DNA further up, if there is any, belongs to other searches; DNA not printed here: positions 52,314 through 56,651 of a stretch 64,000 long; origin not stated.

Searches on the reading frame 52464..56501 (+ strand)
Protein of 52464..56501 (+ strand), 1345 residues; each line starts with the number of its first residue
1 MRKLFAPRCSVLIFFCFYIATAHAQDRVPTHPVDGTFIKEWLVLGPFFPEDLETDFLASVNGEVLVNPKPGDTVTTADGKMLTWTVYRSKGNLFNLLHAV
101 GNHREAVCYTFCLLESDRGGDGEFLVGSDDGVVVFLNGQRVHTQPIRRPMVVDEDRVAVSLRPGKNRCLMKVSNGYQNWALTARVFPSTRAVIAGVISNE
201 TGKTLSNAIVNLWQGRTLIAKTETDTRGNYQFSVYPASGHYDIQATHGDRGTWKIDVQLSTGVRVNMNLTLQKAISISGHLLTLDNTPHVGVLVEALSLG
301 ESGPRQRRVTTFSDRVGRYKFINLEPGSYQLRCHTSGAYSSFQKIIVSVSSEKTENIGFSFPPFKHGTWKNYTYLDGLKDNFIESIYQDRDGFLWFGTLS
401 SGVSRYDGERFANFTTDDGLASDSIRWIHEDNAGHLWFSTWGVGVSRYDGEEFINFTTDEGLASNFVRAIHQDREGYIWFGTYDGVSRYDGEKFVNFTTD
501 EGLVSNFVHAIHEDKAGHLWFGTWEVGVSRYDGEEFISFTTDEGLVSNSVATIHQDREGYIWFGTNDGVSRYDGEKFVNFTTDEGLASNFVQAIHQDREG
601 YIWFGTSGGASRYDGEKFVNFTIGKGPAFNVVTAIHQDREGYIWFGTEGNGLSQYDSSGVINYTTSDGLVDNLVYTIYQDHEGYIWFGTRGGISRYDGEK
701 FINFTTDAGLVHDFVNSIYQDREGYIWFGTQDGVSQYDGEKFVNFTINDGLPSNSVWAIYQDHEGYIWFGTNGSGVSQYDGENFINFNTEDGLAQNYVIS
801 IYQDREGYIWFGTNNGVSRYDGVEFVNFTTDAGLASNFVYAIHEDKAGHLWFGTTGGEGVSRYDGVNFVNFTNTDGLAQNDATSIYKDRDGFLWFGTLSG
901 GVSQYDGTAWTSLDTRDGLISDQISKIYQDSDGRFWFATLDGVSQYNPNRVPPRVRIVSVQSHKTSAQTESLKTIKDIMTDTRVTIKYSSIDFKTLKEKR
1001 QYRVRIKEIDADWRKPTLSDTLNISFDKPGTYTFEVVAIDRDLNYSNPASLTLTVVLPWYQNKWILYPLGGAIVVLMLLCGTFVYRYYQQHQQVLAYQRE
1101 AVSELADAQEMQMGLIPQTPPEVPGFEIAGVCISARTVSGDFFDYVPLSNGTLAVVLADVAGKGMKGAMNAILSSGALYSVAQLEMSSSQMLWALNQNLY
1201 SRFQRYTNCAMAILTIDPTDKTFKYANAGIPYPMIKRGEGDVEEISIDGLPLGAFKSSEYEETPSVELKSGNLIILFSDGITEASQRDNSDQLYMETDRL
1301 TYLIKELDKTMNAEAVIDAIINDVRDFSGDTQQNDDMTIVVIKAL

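Call 87: search_protein_families(library=pfam, proteins=[window:52464-56501:+], max_evalue=0.001)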
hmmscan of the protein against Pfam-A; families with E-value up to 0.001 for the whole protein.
window:52464-56501:+ (1345 aa): 7 families
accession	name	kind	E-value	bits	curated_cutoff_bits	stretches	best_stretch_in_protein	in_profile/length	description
PF07494.17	Reg_prop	-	4.1e-92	290.5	20.4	13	750-773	1-24/24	Two component regulator propeller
PF07228.17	SpoIIE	-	1.4e-38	133.2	25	1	1150-1343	2-190/192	Stage II sporulation protein E (SpoIIE)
PF13620.12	CarboxypepD_reg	-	3.5e-18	66.2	32.3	2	193-272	2-82/82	Carboxypeptidase regulatory-like domain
PF07495.19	Y_Y_Y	-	1.8e-10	41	26.6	1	997-1055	5-64/65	Y_Y_Y domain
PF17210.9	SdrD_B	-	3.3e-06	27.7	29.7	0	309-339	40-70/112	SdrD B-like domain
PF13715.12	CarbopepD_reg_2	-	3.7e-06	27.3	32.2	0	195-273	3-78/88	CarboxypepD_reg-like domain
PF00775.27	Dioxygenase_C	-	0.00084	19.3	27.3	0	189-217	28-56/182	Dioxygenase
